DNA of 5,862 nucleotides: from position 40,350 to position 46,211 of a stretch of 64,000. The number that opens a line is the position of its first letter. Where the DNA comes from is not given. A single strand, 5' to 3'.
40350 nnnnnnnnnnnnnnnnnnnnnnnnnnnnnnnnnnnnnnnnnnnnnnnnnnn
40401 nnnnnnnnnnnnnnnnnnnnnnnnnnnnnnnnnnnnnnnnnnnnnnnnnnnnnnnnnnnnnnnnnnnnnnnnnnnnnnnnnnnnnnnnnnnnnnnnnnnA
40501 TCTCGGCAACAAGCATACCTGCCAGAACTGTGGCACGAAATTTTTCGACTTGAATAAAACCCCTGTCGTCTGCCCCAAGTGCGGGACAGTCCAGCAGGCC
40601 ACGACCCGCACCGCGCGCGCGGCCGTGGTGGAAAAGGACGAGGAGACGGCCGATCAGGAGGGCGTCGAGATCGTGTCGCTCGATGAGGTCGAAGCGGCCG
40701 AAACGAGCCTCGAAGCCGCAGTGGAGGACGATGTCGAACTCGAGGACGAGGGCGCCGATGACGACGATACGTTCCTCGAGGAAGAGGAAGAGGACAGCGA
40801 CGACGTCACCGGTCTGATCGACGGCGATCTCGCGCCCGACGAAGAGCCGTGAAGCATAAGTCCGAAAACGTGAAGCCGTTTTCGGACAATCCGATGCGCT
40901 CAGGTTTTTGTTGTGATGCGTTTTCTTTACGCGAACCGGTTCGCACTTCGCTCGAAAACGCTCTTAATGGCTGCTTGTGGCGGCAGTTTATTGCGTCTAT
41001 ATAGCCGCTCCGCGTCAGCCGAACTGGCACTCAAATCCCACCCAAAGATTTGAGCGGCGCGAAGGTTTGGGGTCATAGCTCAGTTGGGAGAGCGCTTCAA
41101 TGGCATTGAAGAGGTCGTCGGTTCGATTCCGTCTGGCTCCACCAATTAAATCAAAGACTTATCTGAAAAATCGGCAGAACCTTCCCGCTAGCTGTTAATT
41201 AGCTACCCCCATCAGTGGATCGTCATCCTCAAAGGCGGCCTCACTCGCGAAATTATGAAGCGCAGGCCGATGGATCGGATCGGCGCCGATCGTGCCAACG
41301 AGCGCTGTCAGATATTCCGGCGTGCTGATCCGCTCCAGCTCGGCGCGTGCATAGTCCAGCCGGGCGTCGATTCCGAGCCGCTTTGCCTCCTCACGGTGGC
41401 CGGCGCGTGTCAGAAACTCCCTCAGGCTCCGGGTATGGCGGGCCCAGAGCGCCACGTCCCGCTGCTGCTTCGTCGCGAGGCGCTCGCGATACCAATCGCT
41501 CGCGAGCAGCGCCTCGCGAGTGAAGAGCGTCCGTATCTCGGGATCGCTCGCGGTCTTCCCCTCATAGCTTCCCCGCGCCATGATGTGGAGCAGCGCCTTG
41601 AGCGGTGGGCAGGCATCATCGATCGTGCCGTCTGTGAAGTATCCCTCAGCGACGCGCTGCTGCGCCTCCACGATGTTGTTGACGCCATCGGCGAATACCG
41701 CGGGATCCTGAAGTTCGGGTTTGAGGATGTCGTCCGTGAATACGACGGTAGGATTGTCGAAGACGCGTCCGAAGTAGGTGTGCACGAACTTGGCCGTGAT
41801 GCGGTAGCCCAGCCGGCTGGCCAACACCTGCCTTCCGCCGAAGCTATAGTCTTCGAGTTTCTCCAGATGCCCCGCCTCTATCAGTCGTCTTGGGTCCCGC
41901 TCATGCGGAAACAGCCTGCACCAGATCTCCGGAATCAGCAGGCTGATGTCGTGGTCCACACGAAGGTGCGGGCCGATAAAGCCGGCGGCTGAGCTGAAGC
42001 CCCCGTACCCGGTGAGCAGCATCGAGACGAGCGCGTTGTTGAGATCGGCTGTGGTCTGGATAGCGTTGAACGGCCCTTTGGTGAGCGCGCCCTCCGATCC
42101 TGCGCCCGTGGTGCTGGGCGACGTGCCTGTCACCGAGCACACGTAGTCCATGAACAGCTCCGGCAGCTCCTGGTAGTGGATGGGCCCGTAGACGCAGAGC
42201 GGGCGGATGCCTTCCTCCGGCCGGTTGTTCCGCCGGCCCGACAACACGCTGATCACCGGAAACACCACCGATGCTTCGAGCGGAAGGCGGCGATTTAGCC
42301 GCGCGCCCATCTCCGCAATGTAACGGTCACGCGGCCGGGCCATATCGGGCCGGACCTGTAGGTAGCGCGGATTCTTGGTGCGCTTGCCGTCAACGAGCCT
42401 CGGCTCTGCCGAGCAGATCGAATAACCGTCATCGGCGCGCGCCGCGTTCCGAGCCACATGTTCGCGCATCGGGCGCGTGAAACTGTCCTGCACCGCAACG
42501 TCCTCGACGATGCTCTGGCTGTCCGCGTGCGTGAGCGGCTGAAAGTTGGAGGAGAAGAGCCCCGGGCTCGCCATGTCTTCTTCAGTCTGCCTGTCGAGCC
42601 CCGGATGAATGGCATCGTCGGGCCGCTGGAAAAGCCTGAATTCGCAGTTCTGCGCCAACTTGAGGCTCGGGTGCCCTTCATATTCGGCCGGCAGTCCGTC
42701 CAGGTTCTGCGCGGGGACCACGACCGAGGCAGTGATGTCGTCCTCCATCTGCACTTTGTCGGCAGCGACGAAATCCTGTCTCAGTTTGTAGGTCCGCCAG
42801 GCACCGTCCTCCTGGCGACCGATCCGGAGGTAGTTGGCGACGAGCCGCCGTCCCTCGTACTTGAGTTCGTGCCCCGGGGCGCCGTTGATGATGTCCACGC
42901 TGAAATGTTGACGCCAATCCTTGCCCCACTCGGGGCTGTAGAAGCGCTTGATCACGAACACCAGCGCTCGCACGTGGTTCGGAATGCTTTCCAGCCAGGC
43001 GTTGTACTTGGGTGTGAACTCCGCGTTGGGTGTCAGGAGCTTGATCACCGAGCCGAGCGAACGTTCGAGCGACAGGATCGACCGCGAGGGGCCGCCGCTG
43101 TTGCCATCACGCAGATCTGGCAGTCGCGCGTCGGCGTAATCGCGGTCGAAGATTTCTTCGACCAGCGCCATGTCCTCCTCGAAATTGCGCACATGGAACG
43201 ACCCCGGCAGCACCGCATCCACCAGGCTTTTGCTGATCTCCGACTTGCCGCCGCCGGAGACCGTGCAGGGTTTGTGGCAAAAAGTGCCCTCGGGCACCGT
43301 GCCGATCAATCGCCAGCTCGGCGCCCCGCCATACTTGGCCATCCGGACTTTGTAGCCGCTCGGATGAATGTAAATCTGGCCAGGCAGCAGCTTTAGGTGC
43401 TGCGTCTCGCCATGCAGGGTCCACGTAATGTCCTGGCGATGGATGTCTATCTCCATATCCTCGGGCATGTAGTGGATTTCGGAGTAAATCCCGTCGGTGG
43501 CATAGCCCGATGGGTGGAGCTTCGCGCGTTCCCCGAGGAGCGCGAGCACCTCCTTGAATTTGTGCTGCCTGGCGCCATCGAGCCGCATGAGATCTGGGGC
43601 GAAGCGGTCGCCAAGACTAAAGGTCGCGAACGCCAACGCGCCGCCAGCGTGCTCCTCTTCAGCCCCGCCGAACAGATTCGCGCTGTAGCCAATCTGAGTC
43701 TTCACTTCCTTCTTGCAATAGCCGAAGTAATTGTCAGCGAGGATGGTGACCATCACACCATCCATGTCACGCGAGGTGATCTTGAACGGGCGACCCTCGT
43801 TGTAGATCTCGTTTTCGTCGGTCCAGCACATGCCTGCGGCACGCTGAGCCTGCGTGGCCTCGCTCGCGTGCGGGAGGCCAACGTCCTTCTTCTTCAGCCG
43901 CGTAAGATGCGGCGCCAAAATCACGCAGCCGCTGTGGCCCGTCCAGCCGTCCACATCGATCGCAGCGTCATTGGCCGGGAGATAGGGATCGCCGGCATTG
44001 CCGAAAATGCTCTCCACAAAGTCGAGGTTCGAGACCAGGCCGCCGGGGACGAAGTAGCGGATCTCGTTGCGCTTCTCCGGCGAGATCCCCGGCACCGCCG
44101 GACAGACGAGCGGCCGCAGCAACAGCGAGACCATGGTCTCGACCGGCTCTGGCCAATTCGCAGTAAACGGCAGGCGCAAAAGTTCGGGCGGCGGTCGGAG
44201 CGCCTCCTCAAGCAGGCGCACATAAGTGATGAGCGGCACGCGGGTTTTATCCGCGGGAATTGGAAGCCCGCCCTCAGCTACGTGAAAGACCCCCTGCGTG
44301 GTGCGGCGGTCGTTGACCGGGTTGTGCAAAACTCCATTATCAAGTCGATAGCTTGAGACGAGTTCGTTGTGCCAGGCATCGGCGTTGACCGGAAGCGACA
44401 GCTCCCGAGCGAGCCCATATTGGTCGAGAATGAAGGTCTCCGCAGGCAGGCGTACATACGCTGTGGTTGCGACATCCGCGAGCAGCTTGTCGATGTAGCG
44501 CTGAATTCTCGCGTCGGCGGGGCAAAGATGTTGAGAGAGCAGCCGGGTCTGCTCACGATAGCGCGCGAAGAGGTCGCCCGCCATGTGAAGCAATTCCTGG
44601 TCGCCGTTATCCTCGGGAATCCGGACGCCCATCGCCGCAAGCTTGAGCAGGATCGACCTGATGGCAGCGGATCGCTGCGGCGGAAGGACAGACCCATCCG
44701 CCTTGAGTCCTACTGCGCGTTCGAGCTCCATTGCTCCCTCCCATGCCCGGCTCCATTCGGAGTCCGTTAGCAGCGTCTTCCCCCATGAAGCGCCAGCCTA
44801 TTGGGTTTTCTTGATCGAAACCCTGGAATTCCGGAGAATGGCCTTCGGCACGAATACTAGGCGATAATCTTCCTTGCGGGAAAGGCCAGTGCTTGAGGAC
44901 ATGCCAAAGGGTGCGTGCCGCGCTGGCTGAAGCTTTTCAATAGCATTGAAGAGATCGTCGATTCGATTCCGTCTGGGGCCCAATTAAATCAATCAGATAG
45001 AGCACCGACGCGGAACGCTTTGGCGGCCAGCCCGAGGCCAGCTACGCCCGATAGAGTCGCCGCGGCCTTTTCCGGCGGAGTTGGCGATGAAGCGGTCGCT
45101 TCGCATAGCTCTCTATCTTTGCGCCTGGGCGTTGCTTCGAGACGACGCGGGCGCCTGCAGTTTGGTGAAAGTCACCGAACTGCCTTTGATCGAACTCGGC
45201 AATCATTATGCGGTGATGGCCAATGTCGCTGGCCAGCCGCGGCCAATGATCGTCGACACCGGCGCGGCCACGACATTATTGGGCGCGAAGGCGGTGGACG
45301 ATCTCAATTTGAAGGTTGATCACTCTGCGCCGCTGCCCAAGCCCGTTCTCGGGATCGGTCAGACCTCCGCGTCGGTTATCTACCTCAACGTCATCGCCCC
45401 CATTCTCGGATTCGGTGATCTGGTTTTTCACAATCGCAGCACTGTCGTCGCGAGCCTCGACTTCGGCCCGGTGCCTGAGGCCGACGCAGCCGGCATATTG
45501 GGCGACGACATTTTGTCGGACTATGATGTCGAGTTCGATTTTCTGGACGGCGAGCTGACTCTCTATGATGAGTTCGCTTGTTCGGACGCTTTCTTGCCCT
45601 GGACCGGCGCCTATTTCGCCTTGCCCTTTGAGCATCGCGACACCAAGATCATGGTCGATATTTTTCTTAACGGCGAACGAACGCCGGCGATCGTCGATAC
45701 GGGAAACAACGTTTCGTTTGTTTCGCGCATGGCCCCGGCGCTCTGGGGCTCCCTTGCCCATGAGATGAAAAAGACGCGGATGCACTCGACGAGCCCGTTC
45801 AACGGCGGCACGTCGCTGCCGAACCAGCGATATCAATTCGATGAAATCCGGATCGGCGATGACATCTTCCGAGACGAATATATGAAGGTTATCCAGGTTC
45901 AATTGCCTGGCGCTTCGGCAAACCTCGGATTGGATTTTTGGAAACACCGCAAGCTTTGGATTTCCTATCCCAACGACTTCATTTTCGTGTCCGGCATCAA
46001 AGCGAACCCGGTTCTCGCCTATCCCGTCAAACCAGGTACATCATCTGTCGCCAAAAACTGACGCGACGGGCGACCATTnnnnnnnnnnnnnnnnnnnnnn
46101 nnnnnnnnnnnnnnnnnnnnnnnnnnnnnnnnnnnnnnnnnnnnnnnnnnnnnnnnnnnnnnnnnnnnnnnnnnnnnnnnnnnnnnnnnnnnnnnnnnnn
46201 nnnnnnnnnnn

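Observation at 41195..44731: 1178-aa 'hypothetical' is a pyrophosphate-dependent PEP carboxykinase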

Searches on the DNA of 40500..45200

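Call 85: search_rna_families(source=window, start=40500, end=45200, threshold=evalue, max_evalue=0.1)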
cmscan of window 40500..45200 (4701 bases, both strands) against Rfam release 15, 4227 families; matches with E-value up to 0.1: 1.
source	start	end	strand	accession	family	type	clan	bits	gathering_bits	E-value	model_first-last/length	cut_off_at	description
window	41069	41141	+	RF00005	tRNA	Gene; tRNA;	CL00001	60.1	29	1.2e-11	1-71/71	no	tRNA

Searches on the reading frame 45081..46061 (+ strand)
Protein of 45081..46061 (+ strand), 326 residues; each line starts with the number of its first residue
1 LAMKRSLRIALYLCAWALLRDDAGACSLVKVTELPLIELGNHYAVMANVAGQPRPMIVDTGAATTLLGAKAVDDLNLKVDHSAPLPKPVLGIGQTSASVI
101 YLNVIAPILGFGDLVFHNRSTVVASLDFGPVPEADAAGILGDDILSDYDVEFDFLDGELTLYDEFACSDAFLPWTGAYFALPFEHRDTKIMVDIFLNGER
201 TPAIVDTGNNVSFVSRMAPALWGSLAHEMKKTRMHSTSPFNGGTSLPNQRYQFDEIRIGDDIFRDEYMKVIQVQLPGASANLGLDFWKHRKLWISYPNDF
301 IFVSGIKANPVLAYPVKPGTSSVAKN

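Call 18: search_protein_families(library=pfam, proteins=[window:45081-46061:+], max_evalue=0.001)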
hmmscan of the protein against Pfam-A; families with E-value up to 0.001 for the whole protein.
window:45081-46061:+ (326 aa): 3 families
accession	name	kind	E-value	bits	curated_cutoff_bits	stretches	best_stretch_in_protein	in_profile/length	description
PF13650.11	Asp_protease_2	-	3.2e-13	50.6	24.3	1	45-141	1-87/90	Aspartyl protease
PF13975.11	gag-asp_proteas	-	6.7e-11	43.1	28.2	1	47-146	3-91/92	gag-polyprotein putative aspartyl protease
PF00077.25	RVP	-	0.00016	22.4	20.7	0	191-237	6-50/101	Retroviral aspartyl protease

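Call 89: search_protein_families(library=ncbifam, proteins=[window:45081-46061:+], max_evalue=0.00001)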
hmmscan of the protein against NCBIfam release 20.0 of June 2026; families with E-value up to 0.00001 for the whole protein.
window:45081-46061:+ (326 aa): 1 family
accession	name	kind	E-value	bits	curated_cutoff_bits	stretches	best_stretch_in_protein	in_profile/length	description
TIGR02281.1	clan_AA_DTGA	subfamily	1.9e-06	28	57.95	0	41-105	10-74/121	TIGR02281 family clan AA aspartic protease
